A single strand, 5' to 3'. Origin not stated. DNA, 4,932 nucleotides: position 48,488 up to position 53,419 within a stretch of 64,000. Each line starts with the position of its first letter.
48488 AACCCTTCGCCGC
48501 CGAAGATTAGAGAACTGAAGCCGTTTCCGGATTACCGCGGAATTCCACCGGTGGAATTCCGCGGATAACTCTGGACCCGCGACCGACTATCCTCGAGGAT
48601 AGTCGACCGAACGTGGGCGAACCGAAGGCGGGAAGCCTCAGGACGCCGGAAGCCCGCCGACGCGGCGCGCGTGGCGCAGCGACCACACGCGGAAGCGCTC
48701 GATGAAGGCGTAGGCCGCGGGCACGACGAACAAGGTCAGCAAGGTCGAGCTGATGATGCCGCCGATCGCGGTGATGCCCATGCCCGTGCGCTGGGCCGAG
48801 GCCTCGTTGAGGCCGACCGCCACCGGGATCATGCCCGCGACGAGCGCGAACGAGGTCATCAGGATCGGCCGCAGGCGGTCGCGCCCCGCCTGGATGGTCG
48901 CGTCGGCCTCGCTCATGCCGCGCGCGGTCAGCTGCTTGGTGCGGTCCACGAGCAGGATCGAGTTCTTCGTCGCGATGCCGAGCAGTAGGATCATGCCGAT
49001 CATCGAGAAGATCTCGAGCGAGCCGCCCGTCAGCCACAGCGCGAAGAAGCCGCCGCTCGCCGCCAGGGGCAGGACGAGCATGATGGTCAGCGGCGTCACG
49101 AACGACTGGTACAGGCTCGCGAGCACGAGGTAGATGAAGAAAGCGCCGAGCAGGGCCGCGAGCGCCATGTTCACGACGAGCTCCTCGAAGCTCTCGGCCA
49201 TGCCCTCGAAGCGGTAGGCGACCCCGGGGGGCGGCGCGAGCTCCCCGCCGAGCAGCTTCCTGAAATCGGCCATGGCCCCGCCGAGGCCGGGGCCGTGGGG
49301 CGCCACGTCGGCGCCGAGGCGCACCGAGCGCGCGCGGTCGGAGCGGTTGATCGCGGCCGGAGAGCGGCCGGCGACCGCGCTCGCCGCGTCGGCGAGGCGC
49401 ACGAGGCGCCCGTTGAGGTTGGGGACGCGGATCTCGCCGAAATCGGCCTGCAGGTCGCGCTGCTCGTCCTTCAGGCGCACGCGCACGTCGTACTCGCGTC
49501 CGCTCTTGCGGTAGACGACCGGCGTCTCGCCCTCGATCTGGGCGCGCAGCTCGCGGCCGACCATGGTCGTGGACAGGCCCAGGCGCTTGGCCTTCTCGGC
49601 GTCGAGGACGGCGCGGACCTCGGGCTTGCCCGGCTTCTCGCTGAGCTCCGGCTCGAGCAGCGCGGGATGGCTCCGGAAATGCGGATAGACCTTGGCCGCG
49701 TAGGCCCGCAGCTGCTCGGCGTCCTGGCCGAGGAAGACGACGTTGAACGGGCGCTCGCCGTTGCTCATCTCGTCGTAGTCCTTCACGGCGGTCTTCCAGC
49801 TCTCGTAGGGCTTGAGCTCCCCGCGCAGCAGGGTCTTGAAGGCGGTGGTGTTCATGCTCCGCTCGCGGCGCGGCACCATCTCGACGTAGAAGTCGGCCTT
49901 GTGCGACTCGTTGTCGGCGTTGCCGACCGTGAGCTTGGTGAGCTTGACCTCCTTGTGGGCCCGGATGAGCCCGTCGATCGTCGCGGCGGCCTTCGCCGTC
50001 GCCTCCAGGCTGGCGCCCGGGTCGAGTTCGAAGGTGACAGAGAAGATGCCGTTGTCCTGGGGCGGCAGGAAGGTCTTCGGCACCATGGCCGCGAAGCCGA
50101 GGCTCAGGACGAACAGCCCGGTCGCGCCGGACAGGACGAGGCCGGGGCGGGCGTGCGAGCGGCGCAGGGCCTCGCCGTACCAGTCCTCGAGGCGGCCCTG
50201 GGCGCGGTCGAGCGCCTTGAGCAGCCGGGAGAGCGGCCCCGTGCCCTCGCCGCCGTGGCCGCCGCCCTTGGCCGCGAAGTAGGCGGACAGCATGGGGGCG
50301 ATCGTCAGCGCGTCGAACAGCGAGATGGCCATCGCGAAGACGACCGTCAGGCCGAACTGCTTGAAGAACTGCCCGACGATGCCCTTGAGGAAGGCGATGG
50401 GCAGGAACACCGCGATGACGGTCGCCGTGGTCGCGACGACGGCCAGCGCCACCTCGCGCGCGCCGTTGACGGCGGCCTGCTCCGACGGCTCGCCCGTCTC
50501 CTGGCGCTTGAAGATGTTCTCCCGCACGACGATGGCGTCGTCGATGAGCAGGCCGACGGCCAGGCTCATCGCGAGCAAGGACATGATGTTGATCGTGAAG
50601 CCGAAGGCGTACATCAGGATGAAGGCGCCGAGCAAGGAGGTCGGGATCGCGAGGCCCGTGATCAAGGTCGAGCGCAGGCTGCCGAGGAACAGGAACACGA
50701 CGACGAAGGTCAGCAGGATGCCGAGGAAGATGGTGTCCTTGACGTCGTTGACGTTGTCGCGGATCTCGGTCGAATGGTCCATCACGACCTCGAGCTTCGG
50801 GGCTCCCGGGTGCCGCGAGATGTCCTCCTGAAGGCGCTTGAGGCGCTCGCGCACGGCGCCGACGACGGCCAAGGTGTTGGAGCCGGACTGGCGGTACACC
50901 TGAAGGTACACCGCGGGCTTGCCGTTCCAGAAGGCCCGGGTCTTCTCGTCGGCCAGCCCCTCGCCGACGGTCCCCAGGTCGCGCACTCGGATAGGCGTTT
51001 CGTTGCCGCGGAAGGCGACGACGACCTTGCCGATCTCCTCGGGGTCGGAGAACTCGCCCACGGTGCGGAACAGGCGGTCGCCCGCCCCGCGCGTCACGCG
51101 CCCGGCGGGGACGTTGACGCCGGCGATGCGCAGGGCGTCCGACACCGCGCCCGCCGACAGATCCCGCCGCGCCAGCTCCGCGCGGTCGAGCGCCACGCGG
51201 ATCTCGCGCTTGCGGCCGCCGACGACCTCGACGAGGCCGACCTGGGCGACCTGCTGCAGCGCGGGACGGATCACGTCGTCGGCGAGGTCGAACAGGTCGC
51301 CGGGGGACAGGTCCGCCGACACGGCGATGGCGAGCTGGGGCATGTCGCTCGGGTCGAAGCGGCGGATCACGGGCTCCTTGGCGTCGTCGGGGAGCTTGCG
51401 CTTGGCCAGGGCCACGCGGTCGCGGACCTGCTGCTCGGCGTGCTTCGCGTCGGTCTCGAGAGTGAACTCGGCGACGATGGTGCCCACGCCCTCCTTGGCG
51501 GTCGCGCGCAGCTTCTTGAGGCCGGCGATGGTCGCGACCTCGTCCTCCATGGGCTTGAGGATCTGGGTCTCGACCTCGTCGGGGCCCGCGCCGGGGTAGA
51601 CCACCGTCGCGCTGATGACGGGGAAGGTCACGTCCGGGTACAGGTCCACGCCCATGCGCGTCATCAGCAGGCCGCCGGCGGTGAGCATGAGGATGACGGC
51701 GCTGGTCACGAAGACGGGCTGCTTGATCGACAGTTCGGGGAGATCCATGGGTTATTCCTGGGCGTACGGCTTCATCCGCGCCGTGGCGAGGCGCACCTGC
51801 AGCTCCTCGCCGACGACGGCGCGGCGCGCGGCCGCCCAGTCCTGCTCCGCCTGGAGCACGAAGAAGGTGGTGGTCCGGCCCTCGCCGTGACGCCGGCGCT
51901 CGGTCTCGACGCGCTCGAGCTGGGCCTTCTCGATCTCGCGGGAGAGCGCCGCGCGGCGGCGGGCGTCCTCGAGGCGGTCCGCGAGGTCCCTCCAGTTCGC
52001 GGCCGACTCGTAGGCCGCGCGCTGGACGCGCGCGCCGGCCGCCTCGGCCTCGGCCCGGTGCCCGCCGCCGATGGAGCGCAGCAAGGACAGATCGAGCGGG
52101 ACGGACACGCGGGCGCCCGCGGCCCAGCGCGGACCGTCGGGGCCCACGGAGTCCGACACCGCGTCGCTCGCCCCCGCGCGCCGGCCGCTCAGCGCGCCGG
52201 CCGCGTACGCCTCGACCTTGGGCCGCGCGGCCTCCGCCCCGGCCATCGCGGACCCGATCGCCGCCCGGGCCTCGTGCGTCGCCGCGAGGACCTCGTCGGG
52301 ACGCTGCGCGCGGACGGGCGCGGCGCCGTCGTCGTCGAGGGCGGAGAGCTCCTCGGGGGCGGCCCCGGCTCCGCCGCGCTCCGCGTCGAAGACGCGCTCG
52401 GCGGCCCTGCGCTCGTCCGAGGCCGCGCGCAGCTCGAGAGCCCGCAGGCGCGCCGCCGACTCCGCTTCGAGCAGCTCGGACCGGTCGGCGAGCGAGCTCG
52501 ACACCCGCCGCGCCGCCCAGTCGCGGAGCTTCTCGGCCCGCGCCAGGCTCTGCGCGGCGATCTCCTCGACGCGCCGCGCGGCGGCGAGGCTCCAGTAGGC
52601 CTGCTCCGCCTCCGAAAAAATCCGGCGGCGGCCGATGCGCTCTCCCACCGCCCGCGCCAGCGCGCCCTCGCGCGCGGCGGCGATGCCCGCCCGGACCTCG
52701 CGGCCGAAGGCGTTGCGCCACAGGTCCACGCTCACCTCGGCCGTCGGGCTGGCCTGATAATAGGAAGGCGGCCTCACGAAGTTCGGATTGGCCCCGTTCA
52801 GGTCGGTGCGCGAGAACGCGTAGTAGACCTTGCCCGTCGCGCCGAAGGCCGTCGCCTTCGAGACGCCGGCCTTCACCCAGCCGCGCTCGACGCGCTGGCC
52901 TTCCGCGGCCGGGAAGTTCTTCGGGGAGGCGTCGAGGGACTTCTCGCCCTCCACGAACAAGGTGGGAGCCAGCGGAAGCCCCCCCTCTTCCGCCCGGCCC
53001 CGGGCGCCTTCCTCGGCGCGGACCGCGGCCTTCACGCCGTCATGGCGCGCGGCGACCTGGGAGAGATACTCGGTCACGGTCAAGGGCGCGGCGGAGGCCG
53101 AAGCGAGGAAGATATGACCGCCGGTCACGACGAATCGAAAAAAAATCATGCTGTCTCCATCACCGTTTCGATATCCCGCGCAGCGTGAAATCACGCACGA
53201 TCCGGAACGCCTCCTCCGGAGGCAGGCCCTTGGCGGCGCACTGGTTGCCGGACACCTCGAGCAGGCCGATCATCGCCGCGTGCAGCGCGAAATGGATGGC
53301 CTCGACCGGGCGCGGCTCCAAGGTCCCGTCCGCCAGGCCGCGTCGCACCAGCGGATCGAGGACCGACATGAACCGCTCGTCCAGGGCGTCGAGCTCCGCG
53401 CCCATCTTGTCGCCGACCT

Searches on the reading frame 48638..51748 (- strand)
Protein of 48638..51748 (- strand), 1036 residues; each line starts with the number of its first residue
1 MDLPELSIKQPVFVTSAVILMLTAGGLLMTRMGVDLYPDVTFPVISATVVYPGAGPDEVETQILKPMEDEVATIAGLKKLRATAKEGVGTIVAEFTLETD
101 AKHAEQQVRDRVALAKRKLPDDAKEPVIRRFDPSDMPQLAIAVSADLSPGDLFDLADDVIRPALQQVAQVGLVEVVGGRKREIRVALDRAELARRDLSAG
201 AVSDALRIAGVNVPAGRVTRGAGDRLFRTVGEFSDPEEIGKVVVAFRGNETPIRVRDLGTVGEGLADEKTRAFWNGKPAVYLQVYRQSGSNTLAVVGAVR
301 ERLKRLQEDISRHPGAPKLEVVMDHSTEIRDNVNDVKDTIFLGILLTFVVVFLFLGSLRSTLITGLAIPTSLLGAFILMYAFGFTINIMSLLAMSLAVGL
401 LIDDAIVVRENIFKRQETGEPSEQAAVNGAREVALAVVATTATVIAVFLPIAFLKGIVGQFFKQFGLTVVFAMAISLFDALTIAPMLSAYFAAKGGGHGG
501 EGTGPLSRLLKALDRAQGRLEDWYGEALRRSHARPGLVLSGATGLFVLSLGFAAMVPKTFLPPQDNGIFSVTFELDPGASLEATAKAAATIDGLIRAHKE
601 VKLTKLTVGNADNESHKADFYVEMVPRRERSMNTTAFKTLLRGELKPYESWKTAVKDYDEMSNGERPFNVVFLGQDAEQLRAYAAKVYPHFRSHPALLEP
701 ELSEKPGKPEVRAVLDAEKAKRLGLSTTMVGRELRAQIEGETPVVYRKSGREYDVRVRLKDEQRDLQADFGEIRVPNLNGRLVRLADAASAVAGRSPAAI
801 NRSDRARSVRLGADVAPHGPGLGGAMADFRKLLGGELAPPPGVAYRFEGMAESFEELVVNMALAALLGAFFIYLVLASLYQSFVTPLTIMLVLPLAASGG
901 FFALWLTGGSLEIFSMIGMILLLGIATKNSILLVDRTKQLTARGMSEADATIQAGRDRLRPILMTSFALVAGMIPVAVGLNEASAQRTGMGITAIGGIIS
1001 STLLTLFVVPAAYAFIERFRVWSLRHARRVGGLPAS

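Call 68: search_protein_families(library=pfam, proteins=[window:48638-51748:-], max_evalue=0.00001)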
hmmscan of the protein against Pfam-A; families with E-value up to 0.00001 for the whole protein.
window:48638-51748:- (1036 aa): 2 families
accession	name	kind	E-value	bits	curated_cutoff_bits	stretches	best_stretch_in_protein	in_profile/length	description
PF00873.25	ACR_tran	-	4.3e-249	829.6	28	1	5-1016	3-1020/1021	AcrB/AcrD/AcrF family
PF03176.21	MMPL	-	8.4e-12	45.1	20.5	2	860-1023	144-308/333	MMPL family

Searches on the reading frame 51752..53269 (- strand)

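Call 8: search_protein_families(library=pfam, proteins=[window:51752-53269:-], max_evalue=0.01)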
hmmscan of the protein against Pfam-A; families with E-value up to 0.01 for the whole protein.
window:51752-53269:- (505 aa): 1 family
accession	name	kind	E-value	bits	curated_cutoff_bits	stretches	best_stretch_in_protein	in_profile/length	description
PF02321.23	OEP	-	1.3e-14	54.9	22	2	158-290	50-178/187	Outer membrane efflux protein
